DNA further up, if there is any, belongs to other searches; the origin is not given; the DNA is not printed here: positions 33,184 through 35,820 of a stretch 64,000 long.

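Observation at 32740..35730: GC-rich island encoding a 778-aa metallophosphoesterase-motif protein with a long K/R-rich coiled coil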

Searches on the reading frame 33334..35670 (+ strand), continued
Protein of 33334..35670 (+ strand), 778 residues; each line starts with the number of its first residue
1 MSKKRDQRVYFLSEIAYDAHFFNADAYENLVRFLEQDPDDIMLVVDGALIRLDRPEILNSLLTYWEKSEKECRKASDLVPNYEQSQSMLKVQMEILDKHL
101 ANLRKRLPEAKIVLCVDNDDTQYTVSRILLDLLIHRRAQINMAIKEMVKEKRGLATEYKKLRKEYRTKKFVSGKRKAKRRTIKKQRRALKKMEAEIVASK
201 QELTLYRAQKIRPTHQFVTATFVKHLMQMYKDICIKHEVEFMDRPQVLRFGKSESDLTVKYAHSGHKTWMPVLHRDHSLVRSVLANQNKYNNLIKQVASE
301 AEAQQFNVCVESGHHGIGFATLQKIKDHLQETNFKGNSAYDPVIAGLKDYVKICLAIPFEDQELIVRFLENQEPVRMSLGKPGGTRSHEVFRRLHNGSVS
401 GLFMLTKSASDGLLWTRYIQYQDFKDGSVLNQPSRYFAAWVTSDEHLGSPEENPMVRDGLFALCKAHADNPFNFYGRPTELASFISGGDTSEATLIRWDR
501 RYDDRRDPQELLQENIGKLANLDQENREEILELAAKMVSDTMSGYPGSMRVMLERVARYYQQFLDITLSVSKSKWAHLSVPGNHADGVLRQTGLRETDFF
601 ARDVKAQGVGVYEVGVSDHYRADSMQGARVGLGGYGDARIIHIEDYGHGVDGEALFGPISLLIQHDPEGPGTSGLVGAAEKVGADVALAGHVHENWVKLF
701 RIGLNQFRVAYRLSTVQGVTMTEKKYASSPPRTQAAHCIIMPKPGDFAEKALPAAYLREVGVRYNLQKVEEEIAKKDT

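Call 22: find_encoding_contigs(protein=P0030, flank=10000, max_places=2)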
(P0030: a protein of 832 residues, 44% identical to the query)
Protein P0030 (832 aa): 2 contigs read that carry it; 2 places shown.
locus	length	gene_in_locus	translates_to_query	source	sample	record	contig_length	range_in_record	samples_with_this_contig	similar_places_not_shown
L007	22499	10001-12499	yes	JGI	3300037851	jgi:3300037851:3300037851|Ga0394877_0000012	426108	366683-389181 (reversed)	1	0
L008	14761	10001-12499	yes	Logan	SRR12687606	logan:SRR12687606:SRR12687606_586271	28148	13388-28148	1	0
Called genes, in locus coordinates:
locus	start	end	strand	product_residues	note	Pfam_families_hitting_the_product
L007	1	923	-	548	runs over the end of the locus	PF17758:Prot_ATP_ID_OB_N, PF16450:Prot_ATP_ID_OB_C (weak), PF00004:AAA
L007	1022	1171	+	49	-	-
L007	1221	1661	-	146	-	-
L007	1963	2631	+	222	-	-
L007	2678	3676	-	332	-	PF13545:HTH_Crp_2 (faint), PF01047:MarR (weak), PF01325:Fe_dep_repress (faint), PF13404:HTH_AsnC-type, PF13412:HTH_24, PF12840:HTH_20 (weak), PF13404:HTH_AsnC-type, PF13412:HTH_24, +7 more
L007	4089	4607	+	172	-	-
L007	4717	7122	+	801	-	PF13401:AAA_22 (faint), PF00004:AAA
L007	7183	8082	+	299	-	PF00227:Proteasome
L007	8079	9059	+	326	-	-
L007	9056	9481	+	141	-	-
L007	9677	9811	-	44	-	-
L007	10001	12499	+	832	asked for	-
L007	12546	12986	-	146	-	PF00173:Cyt-b5 (weak)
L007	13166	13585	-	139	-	-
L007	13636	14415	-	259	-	PF04240:Caroten_synth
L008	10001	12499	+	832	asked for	-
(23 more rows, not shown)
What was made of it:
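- A fifth locus has AAA-proteasome genes upstream (call 22).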

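Call 26: predict_structure(alignment_id=A1)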
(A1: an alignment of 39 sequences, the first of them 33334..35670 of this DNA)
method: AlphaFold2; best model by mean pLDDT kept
length: 778 residues; sequences in the alignment: 39
mean_pLDDT: 89.4   pTM: 0.88
mean pLDDT of the five models: 89.4, 88.2, 87.2, 86.8, 86.2
residues with pLDDT >= 90: 472; 70-90: 261; 50-70: 38; < 50: 7
segments of 3 or more residues with pLDDT < 50: 282-286
pLDDT, mean of each block of 10 residues (from residue 1): 80 97 98 96 97 91 91 86 85 97 97 96 85 77 87 89 80 79 88 88 68 79 92 98 94 89 89 84 49 75 88 95 90 90 92 96 95 85 72 93 96 97 98 96 91 95 97 95 96 72 82 94 88 94 77 93 97 96 86 89 96 90 90 89 96 93 91 91 96 88 98 91 72 93 97 97 96 86
secondary structure, 60 per line:
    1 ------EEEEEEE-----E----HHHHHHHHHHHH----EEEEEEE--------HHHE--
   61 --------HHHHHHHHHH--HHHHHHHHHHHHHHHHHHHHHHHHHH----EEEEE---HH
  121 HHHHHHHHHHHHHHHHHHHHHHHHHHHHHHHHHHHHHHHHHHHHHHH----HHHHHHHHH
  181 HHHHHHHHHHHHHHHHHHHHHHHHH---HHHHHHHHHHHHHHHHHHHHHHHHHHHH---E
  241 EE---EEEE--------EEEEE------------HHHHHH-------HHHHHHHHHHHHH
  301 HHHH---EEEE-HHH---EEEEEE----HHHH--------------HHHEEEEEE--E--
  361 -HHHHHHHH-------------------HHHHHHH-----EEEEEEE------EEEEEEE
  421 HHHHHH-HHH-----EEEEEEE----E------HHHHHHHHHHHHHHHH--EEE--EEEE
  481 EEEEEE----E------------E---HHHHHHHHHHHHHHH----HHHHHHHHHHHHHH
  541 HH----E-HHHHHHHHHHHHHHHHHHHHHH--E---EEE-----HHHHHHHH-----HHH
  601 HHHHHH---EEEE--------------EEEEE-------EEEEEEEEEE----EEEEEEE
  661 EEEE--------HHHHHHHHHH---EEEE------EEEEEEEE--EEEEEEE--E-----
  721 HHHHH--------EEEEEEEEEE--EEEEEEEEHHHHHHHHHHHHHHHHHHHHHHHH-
elements in order (helices of 4 or more, strands of 3 or more residues): E7-13 H24-35 E40-46 H69-78 H81-106 E111-115 H119-167 H172-205 H209-236 E240-242 E246-249 E258-262 H275-280 H288-304 E308-311 E319-324 H329-332 E350-355 H362-369 H389-395 E401-407 E414-420 H421-426 E436-442 H454-469 E472-474 E477-486 H508-522 H527-542 H549-570 E577-579 H585-592 H598-606 E610-613 E628-632 E640-649 E654-664 H673-682 E686-689 E696-703 E706-712 H721-725 E734-743 E746-753 H754-777
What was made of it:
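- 33334..35670 (+): Gene X: 778-aa tandem-MPE protein (stop codon 35668-35670). GenBank MBI2037465.1 annotates only residues 227-778. AF2 model with pLDDT 89.4 and pTM 0.88 (call 26).
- On PolD DP1 / polymerase B-subunit family: The OB fold is not apparent in DSSP (call 26).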

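Call 28: search_protein_representatives(alignment_id=A1)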
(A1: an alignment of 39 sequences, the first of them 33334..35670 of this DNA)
Query: 39 sequences, 786 profile positions. Proteins with E-value up to 0.001 (for the whole library): 57; up to 1e-10: 51; up to 1e-30: 44. The best 57 are listed.
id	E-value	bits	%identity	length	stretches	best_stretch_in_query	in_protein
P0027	0.0e+00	1246.7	-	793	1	4-785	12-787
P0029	0.0e+00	1178.4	-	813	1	19-785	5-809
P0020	0.0e+00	1152.6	-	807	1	18-784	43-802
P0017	0.0e+00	1133.0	-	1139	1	7-785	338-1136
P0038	0.0e+00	1095.6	-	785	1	20-781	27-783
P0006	0.0e+00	1091.9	-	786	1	16-785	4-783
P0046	0.0e+00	1040.6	-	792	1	17-784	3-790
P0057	0.0e+00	1028.3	-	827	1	17-783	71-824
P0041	1.1e-294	996.0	-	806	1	19-785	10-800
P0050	3.5e-291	984.4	-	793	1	19-781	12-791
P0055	2.6e-279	945.1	-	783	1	2-784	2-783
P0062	3.4e-264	895.1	-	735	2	206-778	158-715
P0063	3.2e-256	868.7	-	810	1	20-785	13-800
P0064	6.1e-249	844.6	-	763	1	24-784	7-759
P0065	7.9e-247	837.7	-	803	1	3-783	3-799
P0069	8.0e-208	708.7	-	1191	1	19-784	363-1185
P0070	1.3e-204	698.0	-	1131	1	17-783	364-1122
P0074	1.6e-144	499.3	-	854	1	8-784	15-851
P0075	1.1e-136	473.5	-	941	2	150-786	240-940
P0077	9.5e-116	404.2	-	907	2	147-785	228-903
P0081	7.7e-101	354.9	-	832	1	17-784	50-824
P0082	5.4e-94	332.2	-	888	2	175-785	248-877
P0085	2.0e-70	254.2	-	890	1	19-748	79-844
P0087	2.9e-64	233.9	-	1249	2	154-751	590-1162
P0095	7.9e-30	120.0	-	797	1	25-725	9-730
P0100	2.6e-13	65.4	-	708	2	94-477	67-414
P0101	4.0e-12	61.5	-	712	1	108-611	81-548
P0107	5.8e-04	34.5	-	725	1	94-728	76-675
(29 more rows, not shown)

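Call 29: search_protein_families(library=pfam, proteins=[P0095, P0100, P0101, P0107, P0087, P0075, P0082, P0069, P0017, P0085], max_evalue=0.01)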
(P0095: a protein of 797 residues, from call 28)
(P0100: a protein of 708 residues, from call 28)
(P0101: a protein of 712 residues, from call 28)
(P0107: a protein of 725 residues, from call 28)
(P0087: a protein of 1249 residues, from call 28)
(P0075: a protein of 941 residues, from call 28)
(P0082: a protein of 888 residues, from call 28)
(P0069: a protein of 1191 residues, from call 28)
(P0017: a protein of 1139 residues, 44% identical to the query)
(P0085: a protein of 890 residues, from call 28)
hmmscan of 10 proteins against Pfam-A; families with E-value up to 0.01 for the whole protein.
P0095 (797 aa): 0 families

P0100 (708 aa): 0 families

P0101 (712 aa): 0 families

P0107 (725 aa): 0 families

P0087 (1249 aa): 1 family
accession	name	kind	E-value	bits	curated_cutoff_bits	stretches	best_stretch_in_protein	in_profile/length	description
PF05266.19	DUF724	-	0.0069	16.7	38.4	0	512-620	83-183/188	Protein of unknown function (DUF724)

P0075 (941 aa): 0 families

P0082 (888 aa): 1 family
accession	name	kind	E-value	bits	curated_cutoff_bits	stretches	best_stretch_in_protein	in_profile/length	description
PF10473.14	CENP-F_leu_zip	-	0.0034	17.9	34.5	1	191-301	20-122/140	Leucine-rich repeats of kinetochore protein Cenp-F/LEK1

P0069 (1191 aa): 1 family
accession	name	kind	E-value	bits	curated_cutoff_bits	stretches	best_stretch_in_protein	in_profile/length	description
PF00149.33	Metallophos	-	0.00032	21.6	21.5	1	957-1100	48-190/191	Calcineurin-like phosphoesterase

P0017 (1139 aa): 1 family
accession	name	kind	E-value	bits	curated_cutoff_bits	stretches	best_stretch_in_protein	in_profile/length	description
PF03938.19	OmpH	-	0.00028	21.5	32.4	1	509-611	23-118/141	Outer membrane protein (OmpH-like)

P0085 (890 aa): 0 families
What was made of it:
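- On Calcineurin-like metallophosphoesterase superfamily (C-terminal domain): Only family member P0069 scrapes past, 21.6 vs 21.5 bits (call 29).
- P0069 reaches the Pfam Metallophos threshold in the C-domain (call 29).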

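Call 36: find_encoding_contigs(protein=P0004, flank=10000, max_places=2)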
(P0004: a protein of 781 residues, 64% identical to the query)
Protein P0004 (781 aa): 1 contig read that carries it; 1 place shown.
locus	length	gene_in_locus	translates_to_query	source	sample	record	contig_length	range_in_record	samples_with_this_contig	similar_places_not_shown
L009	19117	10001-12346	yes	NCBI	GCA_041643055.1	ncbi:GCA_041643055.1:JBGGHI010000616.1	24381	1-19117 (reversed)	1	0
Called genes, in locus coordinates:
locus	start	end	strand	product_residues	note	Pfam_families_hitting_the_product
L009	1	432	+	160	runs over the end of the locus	-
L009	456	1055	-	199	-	-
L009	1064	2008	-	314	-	PF00413:Peptidase_M10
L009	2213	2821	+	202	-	-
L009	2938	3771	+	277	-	-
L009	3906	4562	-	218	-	-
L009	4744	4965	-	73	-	-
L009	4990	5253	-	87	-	PF03083:MtN3_slv, PF04193:PQ-loop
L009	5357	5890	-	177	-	-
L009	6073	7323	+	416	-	PF00587:tRNA-synt_2b, PF03129:HGTP_anticodon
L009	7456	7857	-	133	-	PF18920:DUF5671 (faint)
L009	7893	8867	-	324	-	PF00579:tRNA-synt_1b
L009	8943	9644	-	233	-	PF02590:SPOUT_MTase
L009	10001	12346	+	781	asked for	-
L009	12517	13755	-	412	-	PF01702:TGT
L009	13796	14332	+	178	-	-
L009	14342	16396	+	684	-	PF00580:UvrD-helicase, PF04851:ResIII (faint), PF13086:AAA_11 (weak), PF13245:AAA_19, PF13604:AAA_30 (faint), PF01443:Viral_helicase1 (faint), PF13361:UvrD_C, PF13538:UvrD_C_2, +1 more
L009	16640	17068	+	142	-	PF00164:Ribosom_S12_S23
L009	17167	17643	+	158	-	PF00177:Ribosomal_S7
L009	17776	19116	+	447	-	?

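Call 37: find_encoding_contigs(protein=P0008, flank=10000, max_places=2)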
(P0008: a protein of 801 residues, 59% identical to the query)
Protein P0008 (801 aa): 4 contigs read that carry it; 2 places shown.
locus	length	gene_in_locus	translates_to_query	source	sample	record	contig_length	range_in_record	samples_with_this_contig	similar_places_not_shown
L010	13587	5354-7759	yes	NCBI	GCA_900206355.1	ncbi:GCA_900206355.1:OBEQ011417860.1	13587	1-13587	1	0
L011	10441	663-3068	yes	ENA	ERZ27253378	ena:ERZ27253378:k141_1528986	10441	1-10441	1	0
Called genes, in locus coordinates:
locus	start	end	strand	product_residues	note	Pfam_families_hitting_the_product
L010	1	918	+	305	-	?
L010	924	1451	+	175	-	PF01936:NYN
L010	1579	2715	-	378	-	-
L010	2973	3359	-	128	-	PF18920:DUF5671 (faint)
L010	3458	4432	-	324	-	PF00579:tRNA-synt_1b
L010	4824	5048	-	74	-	-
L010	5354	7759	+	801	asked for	-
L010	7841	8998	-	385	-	PF01702:TGT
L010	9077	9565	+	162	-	-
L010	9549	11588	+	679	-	PF00580:UvrD-helicase, PF13086:AAA_11 (faint), PF13245:AAA_19, PF13604:AAA_30 (faint), PF01443:Viral_helicase1 (faint), PF13087:AAA_12 (faint), PF13361:UvrD_C, PF13538:UvrD_C_2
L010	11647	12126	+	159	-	-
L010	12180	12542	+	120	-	-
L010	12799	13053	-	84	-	-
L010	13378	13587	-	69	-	?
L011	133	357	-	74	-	-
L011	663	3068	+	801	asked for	-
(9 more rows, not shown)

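Call 40: find_encoding_contigs(protein=P0013, flank=8000, max_places=1)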
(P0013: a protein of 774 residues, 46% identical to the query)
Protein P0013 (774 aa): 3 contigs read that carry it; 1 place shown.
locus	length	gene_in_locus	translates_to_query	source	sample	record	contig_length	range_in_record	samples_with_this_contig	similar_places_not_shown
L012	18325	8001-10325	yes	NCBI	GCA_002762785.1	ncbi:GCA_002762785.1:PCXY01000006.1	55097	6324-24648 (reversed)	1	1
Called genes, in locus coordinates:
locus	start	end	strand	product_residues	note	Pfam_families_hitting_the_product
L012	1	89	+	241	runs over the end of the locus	PF10584:Proteasome_A_N, PF00227:Proteasome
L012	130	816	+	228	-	PF01172:SBDS_N, PF09377:SBDS_domain_II, PF20268:SBDS_C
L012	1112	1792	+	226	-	PF14382:ECR1_N (weak), PF22625:ECR1_N_2 (weak), PF21266:S1_RRP4 (faint), PF00013:KH_1, PF15985:KH_6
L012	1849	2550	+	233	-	PF01138:RNase_PH, PF03725:RNase_PH_C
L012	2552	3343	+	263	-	PF01138:RNase_PH, PF03725:RNase_PH_C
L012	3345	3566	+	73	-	PF01192:RNA_pol_Rpb6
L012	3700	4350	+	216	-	PF04191:PEMT (weak)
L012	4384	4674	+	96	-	PF04010:DUF357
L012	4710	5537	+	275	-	PF00702:Hydrolase, PF13419:HAD_2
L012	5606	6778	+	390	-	PF00069:Pkinase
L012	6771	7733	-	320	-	PF04014:MazE_antitoxin (faint)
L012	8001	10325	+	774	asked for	-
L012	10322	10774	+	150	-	-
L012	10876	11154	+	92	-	-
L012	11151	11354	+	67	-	-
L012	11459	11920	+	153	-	-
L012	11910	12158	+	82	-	-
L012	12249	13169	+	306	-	-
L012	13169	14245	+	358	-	PF13401:AAA_22 (faint), PF00004:AAA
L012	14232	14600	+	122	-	-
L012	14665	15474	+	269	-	PF01978:TrmB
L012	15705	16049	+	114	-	PF01981:PTH2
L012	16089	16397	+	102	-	PF00935:Ribosomal_L44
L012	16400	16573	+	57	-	PF01667:Ribosomal_S27e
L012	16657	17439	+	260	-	PF00575:S1, PF07541:EIF_2_alpha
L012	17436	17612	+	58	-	PF04135:Nop10p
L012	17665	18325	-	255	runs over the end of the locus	-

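Call 41: find_encoding_contigs(protein=P0034, flank=8000, max_places=1)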
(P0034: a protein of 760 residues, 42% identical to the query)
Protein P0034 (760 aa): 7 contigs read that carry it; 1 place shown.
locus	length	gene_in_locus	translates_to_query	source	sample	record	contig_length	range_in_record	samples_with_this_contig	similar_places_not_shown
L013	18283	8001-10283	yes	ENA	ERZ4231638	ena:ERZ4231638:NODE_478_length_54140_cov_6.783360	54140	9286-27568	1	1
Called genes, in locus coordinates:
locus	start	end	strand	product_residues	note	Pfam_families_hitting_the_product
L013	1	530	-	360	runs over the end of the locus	PF01063:Aminotran_4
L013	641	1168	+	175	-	PF01864:CarS-like, PF01148:CTP_transf_1 (weak)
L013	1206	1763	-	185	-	PF01066:CDP-OH_P_transf (weak)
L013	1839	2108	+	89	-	PF01866:Diphthamide_syn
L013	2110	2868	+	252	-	PF01866:Diphthamide_syn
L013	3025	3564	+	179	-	-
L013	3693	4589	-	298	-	PF04014:MazE_antitoxin (weak)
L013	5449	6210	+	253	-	PF13365:Trypsin_2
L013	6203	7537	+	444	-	PF13401:AAA_22 (faint), PF05496:RuvB_N (weak), PF06068:TIP49 (faint), PF12775:AAA_7 (weak), PF00004:AAA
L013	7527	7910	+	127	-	-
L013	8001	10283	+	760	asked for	-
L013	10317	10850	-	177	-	-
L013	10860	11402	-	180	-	-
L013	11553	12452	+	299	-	PF01207:Dus, PF01180:DHO_dh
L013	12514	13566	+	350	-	PF01546:Peptidase_M20, PF07687:M20_dimer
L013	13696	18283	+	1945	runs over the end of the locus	PF00082:Peptidase_S8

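Call 42: find_encoding_contigs(protein=P0053, flank=8000, max_places=1)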
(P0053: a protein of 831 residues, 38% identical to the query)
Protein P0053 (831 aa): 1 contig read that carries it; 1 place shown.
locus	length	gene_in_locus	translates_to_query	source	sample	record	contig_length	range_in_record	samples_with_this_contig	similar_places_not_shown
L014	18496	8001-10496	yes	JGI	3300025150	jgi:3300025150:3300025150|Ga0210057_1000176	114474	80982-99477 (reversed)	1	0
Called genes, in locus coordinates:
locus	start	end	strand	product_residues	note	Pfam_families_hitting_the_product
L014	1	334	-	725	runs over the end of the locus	PF00932:LTD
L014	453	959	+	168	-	-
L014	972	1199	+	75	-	-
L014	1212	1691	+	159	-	-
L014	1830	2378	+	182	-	-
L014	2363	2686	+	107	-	-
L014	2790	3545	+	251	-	PF14528:LAGLIDADG_3, PF00961:LAGLIDADG_1 (faint)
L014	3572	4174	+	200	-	PF01725:Ham1p_like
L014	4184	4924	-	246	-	-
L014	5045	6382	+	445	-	PF12706:Lactamase_B_2 (weak), PF22505:RNase_J_b_CASP, PF07521:RMMBL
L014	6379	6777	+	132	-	-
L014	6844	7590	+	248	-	PF00705:PCNA_N, PF02747:PCNA_C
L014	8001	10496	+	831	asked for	-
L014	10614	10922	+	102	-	PF01022:HTH_5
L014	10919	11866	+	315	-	-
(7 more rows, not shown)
